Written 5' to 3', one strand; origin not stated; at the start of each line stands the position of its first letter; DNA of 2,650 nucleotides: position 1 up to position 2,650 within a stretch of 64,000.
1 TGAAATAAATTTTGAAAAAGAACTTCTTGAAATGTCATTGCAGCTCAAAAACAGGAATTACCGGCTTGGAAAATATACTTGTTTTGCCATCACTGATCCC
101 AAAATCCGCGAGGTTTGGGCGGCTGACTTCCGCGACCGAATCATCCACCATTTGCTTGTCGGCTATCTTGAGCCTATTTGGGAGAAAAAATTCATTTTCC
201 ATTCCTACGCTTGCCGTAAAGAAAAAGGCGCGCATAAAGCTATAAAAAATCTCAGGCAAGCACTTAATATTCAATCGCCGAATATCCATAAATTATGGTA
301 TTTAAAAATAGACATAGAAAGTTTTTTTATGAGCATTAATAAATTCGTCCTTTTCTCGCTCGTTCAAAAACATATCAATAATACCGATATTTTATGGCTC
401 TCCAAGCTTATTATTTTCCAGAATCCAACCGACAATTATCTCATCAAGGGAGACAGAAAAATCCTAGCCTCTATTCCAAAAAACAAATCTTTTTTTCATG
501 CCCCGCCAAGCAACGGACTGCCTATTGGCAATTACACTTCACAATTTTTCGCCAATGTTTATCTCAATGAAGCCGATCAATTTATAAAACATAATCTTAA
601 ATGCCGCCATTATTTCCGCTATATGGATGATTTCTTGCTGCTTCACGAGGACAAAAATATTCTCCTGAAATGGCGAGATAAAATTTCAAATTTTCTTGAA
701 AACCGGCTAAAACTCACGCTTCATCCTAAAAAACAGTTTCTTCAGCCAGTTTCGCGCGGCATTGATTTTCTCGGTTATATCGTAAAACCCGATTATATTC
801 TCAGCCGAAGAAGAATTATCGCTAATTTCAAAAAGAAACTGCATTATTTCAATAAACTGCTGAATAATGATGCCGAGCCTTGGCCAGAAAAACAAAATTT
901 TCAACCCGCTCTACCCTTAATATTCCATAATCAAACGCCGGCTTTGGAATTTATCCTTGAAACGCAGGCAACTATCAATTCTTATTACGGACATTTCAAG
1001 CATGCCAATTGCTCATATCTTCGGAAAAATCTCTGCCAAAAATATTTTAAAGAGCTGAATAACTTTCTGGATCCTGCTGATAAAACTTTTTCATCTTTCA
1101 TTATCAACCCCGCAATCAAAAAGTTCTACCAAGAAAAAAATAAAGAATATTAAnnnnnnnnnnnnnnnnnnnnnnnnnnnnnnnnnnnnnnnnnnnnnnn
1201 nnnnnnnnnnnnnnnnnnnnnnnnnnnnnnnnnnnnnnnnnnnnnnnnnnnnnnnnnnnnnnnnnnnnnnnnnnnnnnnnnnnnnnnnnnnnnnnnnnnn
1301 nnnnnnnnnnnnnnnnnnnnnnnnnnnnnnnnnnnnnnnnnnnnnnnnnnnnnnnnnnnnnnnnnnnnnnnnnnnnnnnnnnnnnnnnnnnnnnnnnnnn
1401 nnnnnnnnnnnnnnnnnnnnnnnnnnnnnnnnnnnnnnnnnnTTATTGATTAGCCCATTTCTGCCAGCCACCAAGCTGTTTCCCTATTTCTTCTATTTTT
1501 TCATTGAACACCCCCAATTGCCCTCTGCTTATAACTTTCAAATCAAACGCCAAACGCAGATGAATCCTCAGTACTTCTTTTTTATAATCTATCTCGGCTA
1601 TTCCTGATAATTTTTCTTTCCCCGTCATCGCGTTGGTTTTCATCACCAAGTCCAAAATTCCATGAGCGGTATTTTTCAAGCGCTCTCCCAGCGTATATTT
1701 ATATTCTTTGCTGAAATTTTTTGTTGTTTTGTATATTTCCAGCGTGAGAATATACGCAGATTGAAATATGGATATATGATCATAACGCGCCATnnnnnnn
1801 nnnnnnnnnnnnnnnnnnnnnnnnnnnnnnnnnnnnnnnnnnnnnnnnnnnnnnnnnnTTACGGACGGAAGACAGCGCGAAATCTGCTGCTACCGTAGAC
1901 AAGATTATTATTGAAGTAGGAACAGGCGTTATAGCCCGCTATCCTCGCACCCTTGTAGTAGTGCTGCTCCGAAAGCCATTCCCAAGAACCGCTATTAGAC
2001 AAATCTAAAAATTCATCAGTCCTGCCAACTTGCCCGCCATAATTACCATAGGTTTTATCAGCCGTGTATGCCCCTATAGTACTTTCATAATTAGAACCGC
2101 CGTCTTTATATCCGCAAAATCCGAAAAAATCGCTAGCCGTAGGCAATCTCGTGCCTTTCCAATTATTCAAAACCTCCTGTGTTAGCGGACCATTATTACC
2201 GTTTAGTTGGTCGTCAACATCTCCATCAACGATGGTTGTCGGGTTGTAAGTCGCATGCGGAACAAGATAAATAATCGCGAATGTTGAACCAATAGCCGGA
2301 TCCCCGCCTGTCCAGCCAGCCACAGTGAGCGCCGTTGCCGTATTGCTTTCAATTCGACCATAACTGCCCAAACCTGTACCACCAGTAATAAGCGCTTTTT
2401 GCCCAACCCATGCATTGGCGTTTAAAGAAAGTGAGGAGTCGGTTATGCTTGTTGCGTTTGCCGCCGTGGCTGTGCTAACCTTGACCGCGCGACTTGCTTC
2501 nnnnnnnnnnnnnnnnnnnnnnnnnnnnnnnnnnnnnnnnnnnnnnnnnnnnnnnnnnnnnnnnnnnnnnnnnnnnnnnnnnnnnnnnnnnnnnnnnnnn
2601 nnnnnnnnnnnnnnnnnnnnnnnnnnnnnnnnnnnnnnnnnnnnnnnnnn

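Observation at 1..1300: Inverted DGR architecture: RT gene is on the opposite strand, and the TR starts at the nucleotide after the RT stop codon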

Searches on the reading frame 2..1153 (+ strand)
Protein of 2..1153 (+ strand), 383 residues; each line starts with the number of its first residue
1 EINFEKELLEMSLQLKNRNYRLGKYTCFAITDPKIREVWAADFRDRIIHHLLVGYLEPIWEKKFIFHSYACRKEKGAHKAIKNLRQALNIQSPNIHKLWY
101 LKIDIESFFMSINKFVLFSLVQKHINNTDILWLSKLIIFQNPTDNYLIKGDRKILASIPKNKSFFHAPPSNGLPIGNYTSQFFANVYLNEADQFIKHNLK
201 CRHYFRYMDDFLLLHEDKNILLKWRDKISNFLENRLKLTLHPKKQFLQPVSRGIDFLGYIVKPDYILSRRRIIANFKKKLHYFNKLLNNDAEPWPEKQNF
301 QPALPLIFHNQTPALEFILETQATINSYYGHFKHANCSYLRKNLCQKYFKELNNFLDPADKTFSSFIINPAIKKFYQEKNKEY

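Call 4: search_protein_families(library=pfam, proteins=[window:2-1153:+], max_evalue=0.01)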
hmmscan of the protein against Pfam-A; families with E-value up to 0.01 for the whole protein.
window:2-1153:+ (383 aa): 1 family
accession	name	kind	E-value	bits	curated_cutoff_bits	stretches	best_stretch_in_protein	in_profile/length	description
PF00078.32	RVT_1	-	1.4e-20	74.3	29.6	1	35-261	9-205/205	Reverse transcriptase (RNA-dependent DNA polymerase)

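Call 7: search_protein_families(library=ncbifam, proteins=[window:2-1153:+], max_evalue=0.01)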
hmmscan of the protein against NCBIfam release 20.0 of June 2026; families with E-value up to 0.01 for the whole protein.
window:2-1153:+ (383 aa): 4 families
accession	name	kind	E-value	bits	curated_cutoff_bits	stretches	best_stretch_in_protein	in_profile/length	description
TIGR04416.1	group_II_RT_mat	equivalog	6.1e-33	114.4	300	1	4-264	32-270/353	group II intron reverse transcriptase/maturase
NF041747.1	Drt3a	equivalog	4.7e-14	52.5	200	1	79-263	96-264/412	antiviral reverse transcriptase Drt3a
NF038233.2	retron_St85_RT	exception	6.2e-13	48.7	235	1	98-283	89-253/289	retron St85 family RNA-directed DNA polymerase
NF041750.1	Drt5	equivalog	0.00079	18.5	550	1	173-244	179-247/484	antiviral reverse transcriptase Drt5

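Call 10: find_homologous_proteins(query=window:2-1150:+, max_evalue=1e-20)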
Query window:2-1150:+ (383 aa): 6599 proteins with E <= 1e-20 among 8000 candidates; the best 120 are listed.
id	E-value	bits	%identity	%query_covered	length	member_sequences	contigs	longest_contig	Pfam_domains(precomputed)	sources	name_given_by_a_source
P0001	1.7e-210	717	82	97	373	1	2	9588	PF00078.33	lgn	-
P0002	1.0e-202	692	79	96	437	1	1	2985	PF00078.33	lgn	-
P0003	1.2e-192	659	77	97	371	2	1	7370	PF00078.33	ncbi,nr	ncbi:MAG: reverse transcriptase/maturase family protein [Patescibacteria group bacterium]|nr:reverse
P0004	1.6e-185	635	75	96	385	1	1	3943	PF00078.33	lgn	-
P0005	1.4e-183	629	75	96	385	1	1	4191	PF00078.33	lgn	-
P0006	1.2e-172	593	67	99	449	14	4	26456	PF00078.33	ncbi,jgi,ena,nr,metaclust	ncbi:MAG: hypothetical protein CO138_02405 [Candidatus Moranbacteria bacterium CG_4_9_14_3_um_filter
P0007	3.3e-172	591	68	99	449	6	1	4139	PF00078.33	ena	-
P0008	4.0e-171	588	68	97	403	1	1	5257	PF00078.33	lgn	-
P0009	7.2e-168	577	65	97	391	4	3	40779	PF00078.33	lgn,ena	-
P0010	1.8e-157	543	64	96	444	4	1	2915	PF00078.33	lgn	-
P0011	4.9e-156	538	62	100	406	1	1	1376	PF00078.33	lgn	-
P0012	3.7e-152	525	61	98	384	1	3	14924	PF00078.33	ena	-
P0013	5.4e-151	521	61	97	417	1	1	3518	PF00078.33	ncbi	-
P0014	1.9e-147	510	62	94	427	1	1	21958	PF00078.33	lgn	-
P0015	4.0e-147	509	65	94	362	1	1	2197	PF00078.33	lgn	-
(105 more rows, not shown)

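Call 14: find_related_loci(query=A1, collection=genome_contigs, flank=6000)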
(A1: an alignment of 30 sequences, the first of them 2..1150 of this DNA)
Query A1 (383 aa) in genome_contigs; peptide patterns used: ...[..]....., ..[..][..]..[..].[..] (x = any residue, [..] = any of these).
600 stretches matched a pattern (row limit reached: there are more); 592 encode a relative of the query (tblastn E <= 1e-3); the best 80 are kept; 80 distinct loci.
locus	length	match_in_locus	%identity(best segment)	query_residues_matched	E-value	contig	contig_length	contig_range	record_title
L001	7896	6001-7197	67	1-381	1e-175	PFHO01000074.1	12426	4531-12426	MAG: Candidatus Moranbacteria bacterium CG_4_8_14_3_um_filter_34_16 CG_4_8_14_3_um_filter_scaffold_4117_c, whole genome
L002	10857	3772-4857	52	1-367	8e-123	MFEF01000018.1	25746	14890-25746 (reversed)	MAG: Candidatus Doudnabacteria bacterium RIFCSPHIGHO2_01_48_18 rifcsphigho2_01_sub10_scaffold_3296, whole genome shotgun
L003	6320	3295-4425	51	1-378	6e-120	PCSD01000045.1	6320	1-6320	MAG: Candidatus Falkowbacteria bacterium CG23_combo_of_CG06-09_8_20_14_all_49_15 CG23_scaffold_33158_c, whole genome sho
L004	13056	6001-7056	49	3-372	5e-116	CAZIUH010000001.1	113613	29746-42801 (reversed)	MAG TPA_asm: uncultured Candidatus Saccharibacteria bacterium isolate SRP178699_co1_126 genome assembly, contig: NODE_92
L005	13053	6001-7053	49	1-373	5e-115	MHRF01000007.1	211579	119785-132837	MAG: Candidatus Taylorbacteria bacterium RIFCSPHIGHO2_01_FULL_46_22b rifcsphigho2_01_scaffold_280, whole genome shotgun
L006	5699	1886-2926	49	1-369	2e-114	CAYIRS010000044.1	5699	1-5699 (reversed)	MAG TPA_asm: uncultured Gammaproteobacteria bacterium isolate ERP119705_co25_105 genome assembly, contig: NODE_17655_len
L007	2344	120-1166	49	1-369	7e-120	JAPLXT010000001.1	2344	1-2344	MAG: Candidatus Nomurabacteria bacterium isolate LacPavin_0920_WC57_MAG_35_7 LacPavin_0920_WC57_scaffold_1267475, whole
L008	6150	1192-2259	50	1-382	9e-113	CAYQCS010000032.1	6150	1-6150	MAG TPA_asm: uncultured Candidatus Saccharibacteria bacterium isolate SRP135725_co1_650 genome assembly, contig: NODE_19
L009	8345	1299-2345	48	1-372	6e-113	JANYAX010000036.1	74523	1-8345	MAG: Candidatus Nomurabacteria bacterium isolate GL140_5_metabat_390 GL140_5_k141_1931649, whole genome shotgun sequence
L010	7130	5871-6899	49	3-368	6e-113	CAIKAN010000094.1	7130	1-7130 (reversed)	uncultured bacterium isolate AM-2014_bin-3203 genome assembly, contig: bin-3203:94/99, whole genome shotgun sequence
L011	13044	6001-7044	49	1-366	6e-110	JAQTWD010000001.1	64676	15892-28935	MAG: Candidatus Paceibacterota bacterium isolate STC_102 NODE_916_length_64676_cov_3.475577_Sandtown_C, whole genome sho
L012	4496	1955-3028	51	1-367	5e-110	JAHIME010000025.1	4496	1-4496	MAG: Patescibacteria group bacterium isolate KR13_N2.mb.53 KR13_N2.mb.53_k141_90209, whole genome shotgun sequence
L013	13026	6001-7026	48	1-360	5e-109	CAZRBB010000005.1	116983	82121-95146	MAG TPA_asm: uncultured Candidatus Saccharibacteria bacterium isolate SRP272421_co4_224 genome assembly, contig: NODE_15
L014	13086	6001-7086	47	1-380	1e-108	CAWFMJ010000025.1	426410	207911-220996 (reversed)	MAG: uncultured delta proteobacterium isolate MFD02138.bin.2.69 genome assembly, contig: contig_1878, whole genome shotg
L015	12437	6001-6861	55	1-286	7e-105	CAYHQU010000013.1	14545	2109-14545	MAG TPA_asm: uncultured Gammaproteobacteria bacterium isolate ERP119705_co14_218 genome assembly, contig: NODE_4827_leng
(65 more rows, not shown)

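Call 19: find_related_loci(query=window:2-1150:+, collection=metagenome_contigs, flank=4000)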
Query window:2-1150:+ (383 aa) in metagenome_contigs; peptide patterns used: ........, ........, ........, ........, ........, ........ (x = any residue, [..] = any of these).
415 stretches matched a pattern; 176 encode a relative of the query (tblastn E <= 1e-3); the best 80 are kept; 80 distinct loci.
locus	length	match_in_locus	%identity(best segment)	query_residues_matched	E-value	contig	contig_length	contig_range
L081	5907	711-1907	67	1-381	3e-176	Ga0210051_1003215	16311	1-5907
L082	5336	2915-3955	62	1-368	2e-151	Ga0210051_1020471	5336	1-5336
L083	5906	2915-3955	62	1-368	1e-150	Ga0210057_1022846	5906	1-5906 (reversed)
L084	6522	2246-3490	58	1-375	6e-149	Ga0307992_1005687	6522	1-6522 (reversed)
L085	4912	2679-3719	60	1-368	8e-148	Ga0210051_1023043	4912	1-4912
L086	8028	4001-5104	60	1-368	6e-143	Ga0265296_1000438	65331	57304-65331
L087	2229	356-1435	58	1-382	3e-145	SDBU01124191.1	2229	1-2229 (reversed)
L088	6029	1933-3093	53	1-370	3e-126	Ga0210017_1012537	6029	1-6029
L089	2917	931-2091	53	1-370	3e-130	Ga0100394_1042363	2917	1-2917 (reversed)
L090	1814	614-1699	55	1-367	8e-134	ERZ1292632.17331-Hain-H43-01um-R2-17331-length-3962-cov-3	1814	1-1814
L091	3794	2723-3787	55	1-360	2e-126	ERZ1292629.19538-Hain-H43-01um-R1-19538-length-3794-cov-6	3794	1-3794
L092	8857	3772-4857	52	1-367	5e-123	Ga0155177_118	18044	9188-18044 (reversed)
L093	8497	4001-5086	52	1-367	5e-123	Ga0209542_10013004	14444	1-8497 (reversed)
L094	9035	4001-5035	52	1-368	4e-122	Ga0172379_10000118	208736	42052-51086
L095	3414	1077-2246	52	1-369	1e-124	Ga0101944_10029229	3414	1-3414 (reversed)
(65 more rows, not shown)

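Call 34: find_encoding_contigs(protein=P0001, flank=5000, max_places=2)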
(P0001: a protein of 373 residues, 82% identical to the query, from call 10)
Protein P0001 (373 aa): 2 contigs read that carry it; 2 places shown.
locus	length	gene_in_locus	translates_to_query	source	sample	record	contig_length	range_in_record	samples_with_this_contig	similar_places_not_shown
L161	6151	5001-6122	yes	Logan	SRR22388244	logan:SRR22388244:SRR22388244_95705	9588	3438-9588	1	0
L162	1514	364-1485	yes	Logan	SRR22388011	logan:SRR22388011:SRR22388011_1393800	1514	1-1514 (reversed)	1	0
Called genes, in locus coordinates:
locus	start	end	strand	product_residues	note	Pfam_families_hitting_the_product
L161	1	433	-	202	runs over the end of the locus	-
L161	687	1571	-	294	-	PF00106:adh_short, PF08659:KR (weak), PF13561:adh_short_C2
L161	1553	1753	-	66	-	-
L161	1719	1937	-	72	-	-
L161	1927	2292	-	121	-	-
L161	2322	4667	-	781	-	PF13620:CarboxypepD_reg (faint)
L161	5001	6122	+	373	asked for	PF00078:RVT_1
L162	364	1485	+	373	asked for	PF00078:RVT_1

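Call 35: find_encoding_contigs(protein=P0002, flank=5000, max_places=2)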
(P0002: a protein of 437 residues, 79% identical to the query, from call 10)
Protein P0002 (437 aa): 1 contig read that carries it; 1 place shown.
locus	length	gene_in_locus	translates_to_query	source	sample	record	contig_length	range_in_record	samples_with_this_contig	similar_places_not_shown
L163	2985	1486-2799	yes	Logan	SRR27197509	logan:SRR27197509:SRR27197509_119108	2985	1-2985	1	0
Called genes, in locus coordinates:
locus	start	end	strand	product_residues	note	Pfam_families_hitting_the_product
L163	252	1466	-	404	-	-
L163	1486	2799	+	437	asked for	PF00078:RVT_1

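Call 36: find_encoding_contigs(protein=P0003, flank=5000, max_places=2)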
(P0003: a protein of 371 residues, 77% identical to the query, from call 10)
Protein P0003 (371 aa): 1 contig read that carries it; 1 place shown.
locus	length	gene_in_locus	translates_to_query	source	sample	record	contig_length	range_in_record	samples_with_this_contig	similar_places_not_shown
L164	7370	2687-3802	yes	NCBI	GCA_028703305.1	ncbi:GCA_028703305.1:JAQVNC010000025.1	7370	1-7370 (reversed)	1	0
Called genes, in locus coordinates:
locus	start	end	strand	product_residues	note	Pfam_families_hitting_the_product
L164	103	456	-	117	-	-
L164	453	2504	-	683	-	PF13620:CarboxypepD_reg (weak)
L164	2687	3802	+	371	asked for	PF00078:RVT_1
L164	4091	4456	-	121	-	PF05635:23S_rRNA_IVP (weak), PF22296:bAvd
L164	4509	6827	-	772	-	-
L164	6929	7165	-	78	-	-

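Call 37: find_encoding_contigs(protein=P0004, flank=5000, max_places=1)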
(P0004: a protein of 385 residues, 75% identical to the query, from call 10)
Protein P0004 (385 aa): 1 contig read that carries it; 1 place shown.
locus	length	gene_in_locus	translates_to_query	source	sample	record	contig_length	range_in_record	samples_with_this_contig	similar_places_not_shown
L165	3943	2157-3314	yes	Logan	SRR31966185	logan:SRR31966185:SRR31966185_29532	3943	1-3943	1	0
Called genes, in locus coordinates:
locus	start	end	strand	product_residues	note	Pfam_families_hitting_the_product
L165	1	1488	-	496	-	?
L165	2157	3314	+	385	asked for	PF00078:RVT_1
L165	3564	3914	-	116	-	PF05635:23S_rRNA_IVP (faint), PF22296:bAvd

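Call 38: find_encoding_contigs(protein=P0005, flank=5000, max_places=1)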
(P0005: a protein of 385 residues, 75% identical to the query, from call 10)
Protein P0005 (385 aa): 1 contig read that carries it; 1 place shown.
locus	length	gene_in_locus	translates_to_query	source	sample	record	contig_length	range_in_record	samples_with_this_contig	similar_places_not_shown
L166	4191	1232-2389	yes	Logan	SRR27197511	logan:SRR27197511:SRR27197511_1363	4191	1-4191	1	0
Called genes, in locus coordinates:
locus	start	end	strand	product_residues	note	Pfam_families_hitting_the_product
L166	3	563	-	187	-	?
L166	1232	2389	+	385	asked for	PF00078:RVT_1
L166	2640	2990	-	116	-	PF05635:23S_rRNA_IVP (faint), PF22296:bAvd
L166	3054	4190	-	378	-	?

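Call 39: find_encoding_contigs(protein=P0008, flank=5000, max_places=1)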
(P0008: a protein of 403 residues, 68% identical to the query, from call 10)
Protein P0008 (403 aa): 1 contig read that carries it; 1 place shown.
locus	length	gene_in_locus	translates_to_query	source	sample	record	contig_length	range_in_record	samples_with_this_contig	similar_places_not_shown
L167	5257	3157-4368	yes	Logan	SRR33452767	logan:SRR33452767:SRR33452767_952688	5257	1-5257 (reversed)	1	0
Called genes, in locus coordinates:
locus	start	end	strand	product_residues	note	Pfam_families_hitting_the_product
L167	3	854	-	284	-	?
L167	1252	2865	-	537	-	PF00041:fn3 (weak), PF16656:Pur_ac_phosph_N, PF17802:SpaA (faint)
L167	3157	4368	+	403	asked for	PF00078:RVT_1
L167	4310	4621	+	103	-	-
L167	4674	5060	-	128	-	PF05635:23S_rRNA_IVP (weak), PF22296:bAvd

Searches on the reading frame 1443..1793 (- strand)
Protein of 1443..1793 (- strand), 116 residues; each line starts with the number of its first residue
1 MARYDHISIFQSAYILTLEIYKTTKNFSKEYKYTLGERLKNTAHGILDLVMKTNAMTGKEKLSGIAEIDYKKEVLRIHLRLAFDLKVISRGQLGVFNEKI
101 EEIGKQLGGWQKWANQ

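Call 4: search_protein_families(library=pfam, proteins=[window:1443-1793:-], max_evalue=0.01)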
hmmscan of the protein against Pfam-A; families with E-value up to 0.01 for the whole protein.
window:1443-1793:- (116 aa): 2 families
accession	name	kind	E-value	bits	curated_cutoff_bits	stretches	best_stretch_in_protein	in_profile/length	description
PF22296.2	bAvd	-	3.3e-19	69.8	40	1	13-112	7-105/107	bAvd-like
PF05635.17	23S_rRNA_IVP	-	3.1e-08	34.2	33.8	1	7-108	3-105/106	23S rRNA-intervening sequence protein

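Call 7: search_protein_families(library=ncbifam, proteins=[window:1443-1793:-], max_evalue=0.01)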
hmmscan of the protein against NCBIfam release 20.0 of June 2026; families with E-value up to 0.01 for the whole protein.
window:1443-1793:- (116 aa): 3 families
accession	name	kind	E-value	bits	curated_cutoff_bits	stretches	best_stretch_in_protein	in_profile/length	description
NF033474.1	DivGenRetAVD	equivalog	5.5e-21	74.8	80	1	8-112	2-104/104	diversity-generating retroelement protein Avd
TIGR02436.1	TIGR02436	subfamily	4e-05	23.8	24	1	10-112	2-106/109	four helix bundle protein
NF008911.0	PRK12275.1-2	subfamily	0.00017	22.1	137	1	2-107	2-108/118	hypothetical protein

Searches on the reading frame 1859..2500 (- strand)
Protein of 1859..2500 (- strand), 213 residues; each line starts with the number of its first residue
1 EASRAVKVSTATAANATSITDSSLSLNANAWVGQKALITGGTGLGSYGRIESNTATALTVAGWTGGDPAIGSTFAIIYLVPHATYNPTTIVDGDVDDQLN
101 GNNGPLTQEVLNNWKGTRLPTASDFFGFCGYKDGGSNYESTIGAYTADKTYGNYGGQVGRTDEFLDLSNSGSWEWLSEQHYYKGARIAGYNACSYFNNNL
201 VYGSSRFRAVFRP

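Call 86: search_solved_structures(query=window:1859-2500:-, max_evalue=1)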
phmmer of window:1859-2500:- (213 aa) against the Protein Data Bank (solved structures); distinct sequences matched with E-value up to 1: 2.
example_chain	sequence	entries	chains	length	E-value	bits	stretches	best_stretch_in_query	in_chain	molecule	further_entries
4bhu_A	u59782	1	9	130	0.21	14.6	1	94-137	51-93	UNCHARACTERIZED PROTEIN YUAB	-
4bhu_I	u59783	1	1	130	0.21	14.5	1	94-137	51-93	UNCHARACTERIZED PROTEIN YUAB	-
